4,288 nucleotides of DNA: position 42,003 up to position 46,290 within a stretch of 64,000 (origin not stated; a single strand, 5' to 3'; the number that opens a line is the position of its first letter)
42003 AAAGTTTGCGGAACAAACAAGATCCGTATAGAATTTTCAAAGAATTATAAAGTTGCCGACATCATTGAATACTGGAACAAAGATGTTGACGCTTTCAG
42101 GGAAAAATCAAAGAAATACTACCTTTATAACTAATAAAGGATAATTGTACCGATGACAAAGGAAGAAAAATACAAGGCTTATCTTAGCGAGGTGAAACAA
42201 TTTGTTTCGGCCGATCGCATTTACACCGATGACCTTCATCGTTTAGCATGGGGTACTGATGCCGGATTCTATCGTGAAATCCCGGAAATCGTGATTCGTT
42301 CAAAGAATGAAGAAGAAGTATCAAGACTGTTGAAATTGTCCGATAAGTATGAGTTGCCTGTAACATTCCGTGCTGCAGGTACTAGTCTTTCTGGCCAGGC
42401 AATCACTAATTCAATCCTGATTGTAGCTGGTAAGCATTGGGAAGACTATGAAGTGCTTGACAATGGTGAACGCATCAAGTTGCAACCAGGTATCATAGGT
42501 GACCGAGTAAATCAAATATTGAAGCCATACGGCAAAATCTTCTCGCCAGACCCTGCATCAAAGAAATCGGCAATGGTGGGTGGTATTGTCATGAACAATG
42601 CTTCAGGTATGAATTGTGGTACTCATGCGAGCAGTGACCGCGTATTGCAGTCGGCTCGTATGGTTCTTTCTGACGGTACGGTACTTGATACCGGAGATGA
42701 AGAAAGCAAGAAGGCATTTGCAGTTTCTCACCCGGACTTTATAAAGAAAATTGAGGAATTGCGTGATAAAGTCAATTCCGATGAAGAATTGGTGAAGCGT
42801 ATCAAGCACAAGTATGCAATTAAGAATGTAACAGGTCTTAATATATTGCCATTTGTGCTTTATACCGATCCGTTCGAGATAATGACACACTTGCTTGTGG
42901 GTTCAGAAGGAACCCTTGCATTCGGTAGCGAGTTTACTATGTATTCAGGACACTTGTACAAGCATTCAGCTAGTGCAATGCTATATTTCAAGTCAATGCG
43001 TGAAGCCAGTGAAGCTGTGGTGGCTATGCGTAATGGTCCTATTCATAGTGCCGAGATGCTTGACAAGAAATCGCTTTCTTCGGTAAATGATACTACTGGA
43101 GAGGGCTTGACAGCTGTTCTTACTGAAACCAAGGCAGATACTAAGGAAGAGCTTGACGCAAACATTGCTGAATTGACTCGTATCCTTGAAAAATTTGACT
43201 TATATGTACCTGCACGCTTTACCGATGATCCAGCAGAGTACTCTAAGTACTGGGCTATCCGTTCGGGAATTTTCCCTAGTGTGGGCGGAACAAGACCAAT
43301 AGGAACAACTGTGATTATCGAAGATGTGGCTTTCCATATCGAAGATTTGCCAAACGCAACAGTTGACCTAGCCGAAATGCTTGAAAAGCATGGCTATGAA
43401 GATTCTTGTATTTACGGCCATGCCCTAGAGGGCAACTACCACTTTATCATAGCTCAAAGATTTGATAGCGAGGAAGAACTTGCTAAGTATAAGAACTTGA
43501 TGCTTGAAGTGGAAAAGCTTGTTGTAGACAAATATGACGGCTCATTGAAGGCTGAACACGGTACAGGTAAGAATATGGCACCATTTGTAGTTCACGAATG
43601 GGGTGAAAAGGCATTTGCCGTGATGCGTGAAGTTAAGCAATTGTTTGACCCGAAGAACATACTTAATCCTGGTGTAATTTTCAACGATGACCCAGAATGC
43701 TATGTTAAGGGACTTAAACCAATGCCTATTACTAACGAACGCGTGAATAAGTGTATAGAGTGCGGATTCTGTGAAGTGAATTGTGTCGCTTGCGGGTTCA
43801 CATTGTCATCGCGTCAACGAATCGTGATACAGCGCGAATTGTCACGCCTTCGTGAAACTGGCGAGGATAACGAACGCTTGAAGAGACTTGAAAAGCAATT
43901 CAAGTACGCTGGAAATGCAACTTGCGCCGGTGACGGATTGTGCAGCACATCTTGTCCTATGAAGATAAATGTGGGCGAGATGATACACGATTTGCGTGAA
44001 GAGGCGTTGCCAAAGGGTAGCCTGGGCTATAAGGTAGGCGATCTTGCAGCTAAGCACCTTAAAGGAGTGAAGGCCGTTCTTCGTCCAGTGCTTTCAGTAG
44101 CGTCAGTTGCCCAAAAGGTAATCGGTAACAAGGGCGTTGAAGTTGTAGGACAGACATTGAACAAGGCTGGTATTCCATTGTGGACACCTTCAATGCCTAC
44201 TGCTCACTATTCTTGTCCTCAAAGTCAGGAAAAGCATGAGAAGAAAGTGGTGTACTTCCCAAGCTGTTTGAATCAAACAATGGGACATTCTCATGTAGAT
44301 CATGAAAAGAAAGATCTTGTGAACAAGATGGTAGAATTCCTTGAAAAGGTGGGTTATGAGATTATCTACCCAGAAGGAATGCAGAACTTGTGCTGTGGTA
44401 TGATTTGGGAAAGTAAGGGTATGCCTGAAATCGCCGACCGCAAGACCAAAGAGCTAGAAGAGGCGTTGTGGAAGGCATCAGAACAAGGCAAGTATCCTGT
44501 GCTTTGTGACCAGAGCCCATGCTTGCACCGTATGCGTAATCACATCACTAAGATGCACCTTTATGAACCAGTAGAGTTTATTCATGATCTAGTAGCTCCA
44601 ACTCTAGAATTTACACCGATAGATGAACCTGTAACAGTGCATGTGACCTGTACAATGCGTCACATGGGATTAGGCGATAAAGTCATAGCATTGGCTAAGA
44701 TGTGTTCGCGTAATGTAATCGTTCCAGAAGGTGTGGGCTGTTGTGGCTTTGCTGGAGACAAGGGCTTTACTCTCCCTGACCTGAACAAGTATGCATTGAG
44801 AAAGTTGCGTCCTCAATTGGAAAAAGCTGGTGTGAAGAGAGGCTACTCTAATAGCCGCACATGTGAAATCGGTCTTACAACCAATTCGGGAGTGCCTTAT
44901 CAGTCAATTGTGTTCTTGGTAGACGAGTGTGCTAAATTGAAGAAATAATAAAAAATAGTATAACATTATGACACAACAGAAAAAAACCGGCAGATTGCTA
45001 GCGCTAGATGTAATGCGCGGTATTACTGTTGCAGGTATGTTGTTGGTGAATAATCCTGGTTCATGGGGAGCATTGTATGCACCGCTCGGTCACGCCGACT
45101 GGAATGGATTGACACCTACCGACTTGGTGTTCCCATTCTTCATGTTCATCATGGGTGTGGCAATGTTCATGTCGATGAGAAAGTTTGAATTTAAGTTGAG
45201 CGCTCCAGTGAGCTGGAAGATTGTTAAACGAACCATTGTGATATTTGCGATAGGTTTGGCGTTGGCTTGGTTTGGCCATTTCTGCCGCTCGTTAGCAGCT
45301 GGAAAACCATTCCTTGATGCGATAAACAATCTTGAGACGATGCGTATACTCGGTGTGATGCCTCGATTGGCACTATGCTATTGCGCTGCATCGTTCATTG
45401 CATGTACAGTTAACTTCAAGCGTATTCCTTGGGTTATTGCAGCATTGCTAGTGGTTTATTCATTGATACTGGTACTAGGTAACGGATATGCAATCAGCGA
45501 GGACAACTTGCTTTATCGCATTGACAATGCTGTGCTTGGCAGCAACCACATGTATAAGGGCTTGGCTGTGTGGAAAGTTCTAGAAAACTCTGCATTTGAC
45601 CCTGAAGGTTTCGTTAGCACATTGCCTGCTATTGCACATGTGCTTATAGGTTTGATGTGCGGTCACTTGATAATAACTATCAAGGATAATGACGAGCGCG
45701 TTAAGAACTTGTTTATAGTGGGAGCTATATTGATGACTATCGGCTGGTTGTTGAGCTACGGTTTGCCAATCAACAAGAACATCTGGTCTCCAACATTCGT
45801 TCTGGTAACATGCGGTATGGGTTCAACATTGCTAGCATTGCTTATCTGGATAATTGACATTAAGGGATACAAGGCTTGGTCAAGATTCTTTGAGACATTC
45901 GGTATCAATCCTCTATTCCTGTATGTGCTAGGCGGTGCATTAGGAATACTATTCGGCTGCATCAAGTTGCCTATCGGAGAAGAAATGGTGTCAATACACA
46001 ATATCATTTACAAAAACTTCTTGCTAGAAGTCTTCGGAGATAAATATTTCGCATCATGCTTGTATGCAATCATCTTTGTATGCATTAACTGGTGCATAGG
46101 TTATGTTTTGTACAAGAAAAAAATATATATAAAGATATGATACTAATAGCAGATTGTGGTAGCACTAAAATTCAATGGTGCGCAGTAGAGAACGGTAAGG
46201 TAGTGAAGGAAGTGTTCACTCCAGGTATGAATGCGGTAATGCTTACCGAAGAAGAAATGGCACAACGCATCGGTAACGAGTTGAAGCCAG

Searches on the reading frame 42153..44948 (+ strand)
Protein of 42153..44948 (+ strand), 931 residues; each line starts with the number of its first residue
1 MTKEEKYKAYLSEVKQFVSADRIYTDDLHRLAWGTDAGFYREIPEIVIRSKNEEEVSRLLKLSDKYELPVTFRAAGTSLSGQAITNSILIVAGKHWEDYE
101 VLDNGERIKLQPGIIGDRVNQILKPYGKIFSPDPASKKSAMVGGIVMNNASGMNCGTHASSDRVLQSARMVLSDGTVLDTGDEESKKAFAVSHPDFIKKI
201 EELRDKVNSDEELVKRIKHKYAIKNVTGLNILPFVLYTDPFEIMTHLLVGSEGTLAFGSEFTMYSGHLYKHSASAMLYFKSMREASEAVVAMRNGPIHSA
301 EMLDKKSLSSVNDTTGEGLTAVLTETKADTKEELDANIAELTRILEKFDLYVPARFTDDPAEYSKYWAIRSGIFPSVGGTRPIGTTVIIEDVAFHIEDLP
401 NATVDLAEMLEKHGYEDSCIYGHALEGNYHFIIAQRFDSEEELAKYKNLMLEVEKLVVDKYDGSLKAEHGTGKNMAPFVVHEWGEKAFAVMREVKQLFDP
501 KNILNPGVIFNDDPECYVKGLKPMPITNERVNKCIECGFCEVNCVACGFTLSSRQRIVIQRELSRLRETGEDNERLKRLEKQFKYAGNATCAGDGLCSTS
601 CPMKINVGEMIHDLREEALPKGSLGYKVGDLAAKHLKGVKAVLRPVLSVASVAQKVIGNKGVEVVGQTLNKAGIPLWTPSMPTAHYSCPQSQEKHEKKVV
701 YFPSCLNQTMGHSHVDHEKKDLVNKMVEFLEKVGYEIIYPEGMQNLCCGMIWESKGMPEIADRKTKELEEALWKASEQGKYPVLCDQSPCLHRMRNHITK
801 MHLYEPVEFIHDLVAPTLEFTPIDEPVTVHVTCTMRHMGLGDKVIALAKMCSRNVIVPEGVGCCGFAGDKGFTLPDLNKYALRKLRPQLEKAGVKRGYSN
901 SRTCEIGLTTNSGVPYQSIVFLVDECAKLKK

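Call 45: search_protein_families(library=pfam, proteins=[window:42153-44948:+], max_evalue=0.00001)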
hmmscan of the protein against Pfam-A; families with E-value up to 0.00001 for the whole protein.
window:42153-44948:+ (931 aa): 4 families
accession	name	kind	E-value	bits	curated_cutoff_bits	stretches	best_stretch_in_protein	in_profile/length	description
PF02913.24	FAD-oxidase_C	-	1.7e-49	169.2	21.2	1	270-508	3-247/248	FAD linked oxidases, C-terminal domain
PF01565.28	FAD_binding_4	-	3.1e-30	105.1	26.4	1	44-180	1-138/139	FAD binding domain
PF13183.11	Fer4_8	-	1.9e-06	28.7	27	1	531-605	2-68/68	4Fe-4S dicluster domain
PF02754.22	CCG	-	3.3e-06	27.5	20.6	0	827-906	1-82/85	Cysteine-rich domain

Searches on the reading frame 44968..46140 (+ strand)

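Call 45: search_protein_families(library=pfam, proteins=[window:44968-46140:+], max_evalue=0.00001)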
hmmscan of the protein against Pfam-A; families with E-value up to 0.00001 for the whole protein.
window:44968-46140:+ (390 aa): 1 family
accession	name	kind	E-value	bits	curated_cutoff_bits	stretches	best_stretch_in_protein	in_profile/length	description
PF07786.18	HGSNAT_cat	-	3.9e-06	27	22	0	9-245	1-194/222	Heparan-alpha-glucosaminide N-acetyltransferase, catalytic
